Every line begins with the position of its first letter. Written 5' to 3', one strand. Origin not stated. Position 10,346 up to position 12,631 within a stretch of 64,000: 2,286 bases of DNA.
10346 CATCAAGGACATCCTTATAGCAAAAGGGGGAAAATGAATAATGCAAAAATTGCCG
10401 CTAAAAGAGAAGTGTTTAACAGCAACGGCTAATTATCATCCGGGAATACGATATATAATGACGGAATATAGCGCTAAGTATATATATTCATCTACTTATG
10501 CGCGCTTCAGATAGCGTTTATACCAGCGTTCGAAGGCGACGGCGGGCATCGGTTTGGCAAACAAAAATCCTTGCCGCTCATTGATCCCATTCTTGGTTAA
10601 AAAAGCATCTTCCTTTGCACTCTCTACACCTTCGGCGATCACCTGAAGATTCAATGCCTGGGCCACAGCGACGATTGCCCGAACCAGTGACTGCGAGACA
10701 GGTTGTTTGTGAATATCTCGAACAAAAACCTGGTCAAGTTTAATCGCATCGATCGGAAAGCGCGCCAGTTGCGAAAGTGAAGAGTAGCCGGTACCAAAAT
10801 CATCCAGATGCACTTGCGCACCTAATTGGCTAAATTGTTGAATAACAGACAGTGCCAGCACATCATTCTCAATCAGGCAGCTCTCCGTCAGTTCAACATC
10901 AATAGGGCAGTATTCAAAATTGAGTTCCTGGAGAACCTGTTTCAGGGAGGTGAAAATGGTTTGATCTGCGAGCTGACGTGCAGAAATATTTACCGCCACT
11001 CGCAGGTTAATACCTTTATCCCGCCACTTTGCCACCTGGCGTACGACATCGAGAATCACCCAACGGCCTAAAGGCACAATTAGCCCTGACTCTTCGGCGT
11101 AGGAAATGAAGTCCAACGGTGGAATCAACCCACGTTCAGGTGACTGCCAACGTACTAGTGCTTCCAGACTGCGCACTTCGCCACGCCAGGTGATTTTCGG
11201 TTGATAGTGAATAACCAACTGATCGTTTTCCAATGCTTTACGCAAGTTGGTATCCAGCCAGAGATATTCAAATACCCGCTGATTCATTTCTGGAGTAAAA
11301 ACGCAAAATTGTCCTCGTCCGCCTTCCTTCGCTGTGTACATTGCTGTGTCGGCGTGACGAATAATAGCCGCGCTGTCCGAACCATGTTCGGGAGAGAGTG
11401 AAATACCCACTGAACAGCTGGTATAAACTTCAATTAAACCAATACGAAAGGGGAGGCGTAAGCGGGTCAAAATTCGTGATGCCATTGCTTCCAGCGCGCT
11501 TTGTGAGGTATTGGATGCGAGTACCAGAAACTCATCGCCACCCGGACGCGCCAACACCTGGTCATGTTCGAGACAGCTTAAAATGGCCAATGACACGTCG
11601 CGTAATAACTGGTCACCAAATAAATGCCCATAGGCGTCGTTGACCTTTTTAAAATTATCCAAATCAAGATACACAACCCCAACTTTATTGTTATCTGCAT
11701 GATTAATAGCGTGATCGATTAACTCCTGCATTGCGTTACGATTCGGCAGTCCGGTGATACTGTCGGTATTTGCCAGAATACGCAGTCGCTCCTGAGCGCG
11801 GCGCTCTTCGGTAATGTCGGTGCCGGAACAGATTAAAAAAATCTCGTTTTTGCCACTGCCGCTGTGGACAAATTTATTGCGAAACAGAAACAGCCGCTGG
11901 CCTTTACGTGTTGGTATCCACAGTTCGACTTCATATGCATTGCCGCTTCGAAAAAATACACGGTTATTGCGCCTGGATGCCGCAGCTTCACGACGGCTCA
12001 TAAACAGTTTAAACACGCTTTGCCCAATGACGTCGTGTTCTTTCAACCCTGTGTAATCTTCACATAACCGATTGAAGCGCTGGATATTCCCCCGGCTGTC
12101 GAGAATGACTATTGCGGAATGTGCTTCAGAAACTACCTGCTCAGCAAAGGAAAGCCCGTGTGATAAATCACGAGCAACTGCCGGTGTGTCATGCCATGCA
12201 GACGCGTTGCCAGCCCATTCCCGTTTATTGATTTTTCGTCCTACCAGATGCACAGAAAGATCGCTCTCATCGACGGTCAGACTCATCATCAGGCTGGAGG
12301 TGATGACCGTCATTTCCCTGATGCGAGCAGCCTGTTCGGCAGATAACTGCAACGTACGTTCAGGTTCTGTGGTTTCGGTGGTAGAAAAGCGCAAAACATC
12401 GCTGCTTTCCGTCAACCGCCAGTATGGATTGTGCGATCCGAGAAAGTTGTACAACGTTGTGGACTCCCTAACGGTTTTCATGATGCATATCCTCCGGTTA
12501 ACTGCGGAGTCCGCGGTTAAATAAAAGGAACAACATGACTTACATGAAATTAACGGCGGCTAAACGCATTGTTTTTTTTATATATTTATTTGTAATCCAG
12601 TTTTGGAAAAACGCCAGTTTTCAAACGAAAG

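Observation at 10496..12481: PdeR retains both GGDEF and EAL signature motifs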

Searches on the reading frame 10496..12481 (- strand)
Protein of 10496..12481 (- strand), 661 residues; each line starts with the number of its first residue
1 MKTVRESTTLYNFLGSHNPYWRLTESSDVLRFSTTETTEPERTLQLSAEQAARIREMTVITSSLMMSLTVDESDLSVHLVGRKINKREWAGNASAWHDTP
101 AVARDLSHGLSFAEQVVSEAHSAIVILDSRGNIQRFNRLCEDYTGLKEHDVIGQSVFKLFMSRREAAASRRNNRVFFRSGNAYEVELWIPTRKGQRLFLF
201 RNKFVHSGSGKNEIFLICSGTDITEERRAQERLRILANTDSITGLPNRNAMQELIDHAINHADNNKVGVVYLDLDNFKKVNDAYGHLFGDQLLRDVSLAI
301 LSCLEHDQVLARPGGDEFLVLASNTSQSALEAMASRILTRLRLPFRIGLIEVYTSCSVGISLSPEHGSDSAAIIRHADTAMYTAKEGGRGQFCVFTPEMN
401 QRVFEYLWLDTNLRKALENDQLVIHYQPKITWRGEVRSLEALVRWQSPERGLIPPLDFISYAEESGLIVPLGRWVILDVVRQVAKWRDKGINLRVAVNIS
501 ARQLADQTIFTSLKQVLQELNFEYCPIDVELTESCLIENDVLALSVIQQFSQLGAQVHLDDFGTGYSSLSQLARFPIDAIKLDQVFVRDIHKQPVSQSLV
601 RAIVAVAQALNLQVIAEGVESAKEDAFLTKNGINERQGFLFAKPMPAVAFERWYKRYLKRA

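Call 4: search_protein_families(library=pfam, proteins=[window:10496-12481:-], max_evalue=0.01)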
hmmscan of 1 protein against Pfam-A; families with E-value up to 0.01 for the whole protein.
window:10496-12481:- (661 aa): 5 families
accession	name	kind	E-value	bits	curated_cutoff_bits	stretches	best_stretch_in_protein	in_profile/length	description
PF00563.25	EAL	-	6.3e-67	225.8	31.3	1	412-644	3-236/236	EAL domain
PF00990.26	GGDEF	-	1.9e-46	158.2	23.8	1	237-390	1-160/161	Diguanylate cyclase, GGDEF domain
PF13426.13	PAS_9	-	5.8e-09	36.6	27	1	123-225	3-103/103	PAS domain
PF00989.32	PAS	-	6.9e-07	29.7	22.6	1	114-168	4-58/113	PAS fold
PF13188.13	PAS_8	-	0.00045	20.5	21.8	0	263-293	8-38/65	PAS domain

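Call 5: search_protein_families(library=ncbifam, proteins=[window:10496-12481:-], max_evalue=0.001)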
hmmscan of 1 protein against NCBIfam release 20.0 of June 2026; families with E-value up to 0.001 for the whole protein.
window:10496-12481:- (661 aa): 30 families (the best 25 are shown)
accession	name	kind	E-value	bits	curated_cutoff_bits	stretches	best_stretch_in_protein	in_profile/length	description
NF007474.0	PRK10060.1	equivalog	0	1335.9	782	1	1-660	1-660/663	cyclic di-GMP phosphodiesterase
NF045675.1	PhdiestaseDibA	equivalog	1.9e-124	416.3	980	1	104-650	71-621/623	phosphodiesterase DibA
NF008467.0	PRK11359.1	equivalog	6.3e-103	345.3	857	1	230-658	369-796/800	oxygen-sensing cyclic-di-GMP phosphodiesterase DosP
NF053781.1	cdiGMPphdstlr2612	equivalog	9.8e-100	334.9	1600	1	119-654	722-1265/1268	Tlr1612 family c-di-GMP phosphodiesterase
NF052458.1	PhdiestGepA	equivalog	1e-87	295.2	1200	1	231-647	419-834/840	phosphodiesterase GepA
NF008807.1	PRK11829.1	equivalog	5.4e-75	252.8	733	1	237-654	242-662/670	biofilm formation regulator HmsP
NF007298.0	PRK09776.1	equivalog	9.8e-67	225.7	1135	1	123-646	567-1098/1111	diguanylate cyclase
NF007839.0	PRK10551.1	equivalog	7.7e-48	163.3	461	1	413-656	268-512/518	cyclic di-GMP phosphodiesterase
NF045673.1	c-di-GMPRcptLapD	equivalog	2.1e-41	142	1020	1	224-646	223-646/647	cyclic di-GMP receptor LapD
NF007423.1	PRK09966.1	equivalog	1.3e-39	136.3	325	1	228-385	230-390/390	diguanylate cyclase DgcN/YfiN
NF052596.1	RR_EAL_PvrR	equivalog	6.5e-39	133.7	580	1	411-653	145-388/398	response regulator cyclic di-GMP phosphodiesterase PvrR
NF008281.1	PRK11059.1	equivalog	1.1e-35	123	663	1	228-646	212-631/633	RNase E specificity factor CsrD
TIGR00254.1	GGDEF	domain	6.9e-35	120.2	37.4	1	235-394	3-166/168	diguanylate cyclase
NF007380.0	PRK09894.1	equivalog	1.7e-31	109.7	256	1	231-401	123-292/296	diguanylate cyclase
NF038266.1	diguan_SiaD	equivalog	2.7e-31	108.8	290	1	229-391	86-251/252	biofilm regulation diguanylate cyclase SiaD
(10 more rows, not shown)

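Call 7: search_solved_structures(query=window:10496-12481:-, max_evalue=1e-10, show_alignments=0)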
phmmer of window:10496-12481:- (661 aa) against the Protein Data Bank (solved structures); distinct sequences matched with E-value up to 1e-10: 90 (the best 60 are shown).
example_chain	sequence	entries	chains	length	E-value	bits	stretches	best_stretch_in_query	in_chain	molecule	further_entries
4rnh_A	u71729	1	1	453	1.5e-101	343.9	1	236-654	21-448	Motility regulator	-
4rnf_A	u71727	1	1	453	3.7e-100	339.4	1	236-654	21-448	Motility regulator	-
5m3c_A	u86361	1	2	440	5.6e-92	312.3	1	240-652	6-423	Diguanylate cyclase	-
9bgv_A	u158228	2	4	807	6.7e-69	236.1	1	225-656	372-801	Oxygen sensor protein DosP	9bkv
9clo_A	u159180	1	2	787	8e-69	235.8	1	225-656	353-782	Oxygen sensor protein DosP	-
9cdr_A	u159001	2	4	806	1.2e-68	235.2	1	225-656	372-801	Oxygen sensor protein DosP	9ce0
9cmf_A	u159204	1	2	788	1.4e-68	235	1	225-656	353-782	Oxygen sensor protein DosP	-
4rni_A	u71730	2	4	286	6.3e-63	216.4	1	397-654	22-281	Motility regulator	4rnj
5m1t_A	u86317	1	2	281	1e-56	195.9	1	398-648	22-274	MucR Phosphodiesterase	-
8arv_A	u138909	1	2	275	8e-55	189.6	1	409-655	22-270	Bifunctional diguanylate cyclase/phosphodiesterase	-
5xgb_A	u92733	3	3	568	1.4e-53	185.5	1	205-646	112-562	Uncharacterized protein | Uncharacterized protein PA0861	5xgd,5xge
4hu3_A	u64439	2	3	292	6.4e-52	180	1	389-656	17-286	Oxygen sensor protein DosP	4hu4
6dgg_A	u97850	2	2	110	2e-51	178.3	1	115-224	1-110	RpfR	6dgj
2r6o_A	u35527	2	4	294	5.9e-50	173.5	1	404-652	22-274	Putative diguanylate cyclase/phosphodiesterase (GGDEF & EAL domains) | PUTATIVE DIGUANYLATE CYCLASE/PHOSPHODIESTERASE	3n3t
5yrp_A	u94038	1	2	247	1.7e-46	162.1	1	418-646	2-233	Sensory box/response regulator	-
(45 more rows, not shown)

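Call 18: search_solved_structures(query=window:10499-12166:-, max_evalue=1e-60, show_alignments=3)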
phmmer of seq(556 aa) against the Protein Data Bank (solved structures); distinct sequences matched with E-value up to 1e-60: 8.
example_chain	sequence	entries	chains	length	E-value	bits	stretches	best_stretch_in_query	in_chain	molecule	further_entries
4rnh_A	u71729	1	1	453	9.5e-102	344.4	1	131-549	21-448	Motility regulator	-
4rnf_A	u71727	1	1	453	2.3e-100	339.9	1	131-549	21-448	Motility regulator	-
5m3c_A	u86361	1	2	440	3.6e-92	312.8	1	135-547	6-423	Diguanylate cyclase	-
9clo_A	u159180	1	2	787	3.4e-69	237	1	120-551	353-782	Oxygen sensor protein DosP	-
9bgv_A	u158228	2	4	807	3.4e-69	237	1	120-551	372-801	Oxygen sensor protein DosP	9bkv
9cmf_A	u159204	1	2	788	6.3e-69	236.1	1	120-551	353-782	Oxygen sensor protein DosP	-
9cdr_A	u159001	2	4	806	6.6e-69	236.1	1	120-551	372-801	Oxygen sensor protein DosP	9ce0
4rni_A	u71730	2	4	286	4.3e-63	216.9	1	292-549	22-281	Motility regulator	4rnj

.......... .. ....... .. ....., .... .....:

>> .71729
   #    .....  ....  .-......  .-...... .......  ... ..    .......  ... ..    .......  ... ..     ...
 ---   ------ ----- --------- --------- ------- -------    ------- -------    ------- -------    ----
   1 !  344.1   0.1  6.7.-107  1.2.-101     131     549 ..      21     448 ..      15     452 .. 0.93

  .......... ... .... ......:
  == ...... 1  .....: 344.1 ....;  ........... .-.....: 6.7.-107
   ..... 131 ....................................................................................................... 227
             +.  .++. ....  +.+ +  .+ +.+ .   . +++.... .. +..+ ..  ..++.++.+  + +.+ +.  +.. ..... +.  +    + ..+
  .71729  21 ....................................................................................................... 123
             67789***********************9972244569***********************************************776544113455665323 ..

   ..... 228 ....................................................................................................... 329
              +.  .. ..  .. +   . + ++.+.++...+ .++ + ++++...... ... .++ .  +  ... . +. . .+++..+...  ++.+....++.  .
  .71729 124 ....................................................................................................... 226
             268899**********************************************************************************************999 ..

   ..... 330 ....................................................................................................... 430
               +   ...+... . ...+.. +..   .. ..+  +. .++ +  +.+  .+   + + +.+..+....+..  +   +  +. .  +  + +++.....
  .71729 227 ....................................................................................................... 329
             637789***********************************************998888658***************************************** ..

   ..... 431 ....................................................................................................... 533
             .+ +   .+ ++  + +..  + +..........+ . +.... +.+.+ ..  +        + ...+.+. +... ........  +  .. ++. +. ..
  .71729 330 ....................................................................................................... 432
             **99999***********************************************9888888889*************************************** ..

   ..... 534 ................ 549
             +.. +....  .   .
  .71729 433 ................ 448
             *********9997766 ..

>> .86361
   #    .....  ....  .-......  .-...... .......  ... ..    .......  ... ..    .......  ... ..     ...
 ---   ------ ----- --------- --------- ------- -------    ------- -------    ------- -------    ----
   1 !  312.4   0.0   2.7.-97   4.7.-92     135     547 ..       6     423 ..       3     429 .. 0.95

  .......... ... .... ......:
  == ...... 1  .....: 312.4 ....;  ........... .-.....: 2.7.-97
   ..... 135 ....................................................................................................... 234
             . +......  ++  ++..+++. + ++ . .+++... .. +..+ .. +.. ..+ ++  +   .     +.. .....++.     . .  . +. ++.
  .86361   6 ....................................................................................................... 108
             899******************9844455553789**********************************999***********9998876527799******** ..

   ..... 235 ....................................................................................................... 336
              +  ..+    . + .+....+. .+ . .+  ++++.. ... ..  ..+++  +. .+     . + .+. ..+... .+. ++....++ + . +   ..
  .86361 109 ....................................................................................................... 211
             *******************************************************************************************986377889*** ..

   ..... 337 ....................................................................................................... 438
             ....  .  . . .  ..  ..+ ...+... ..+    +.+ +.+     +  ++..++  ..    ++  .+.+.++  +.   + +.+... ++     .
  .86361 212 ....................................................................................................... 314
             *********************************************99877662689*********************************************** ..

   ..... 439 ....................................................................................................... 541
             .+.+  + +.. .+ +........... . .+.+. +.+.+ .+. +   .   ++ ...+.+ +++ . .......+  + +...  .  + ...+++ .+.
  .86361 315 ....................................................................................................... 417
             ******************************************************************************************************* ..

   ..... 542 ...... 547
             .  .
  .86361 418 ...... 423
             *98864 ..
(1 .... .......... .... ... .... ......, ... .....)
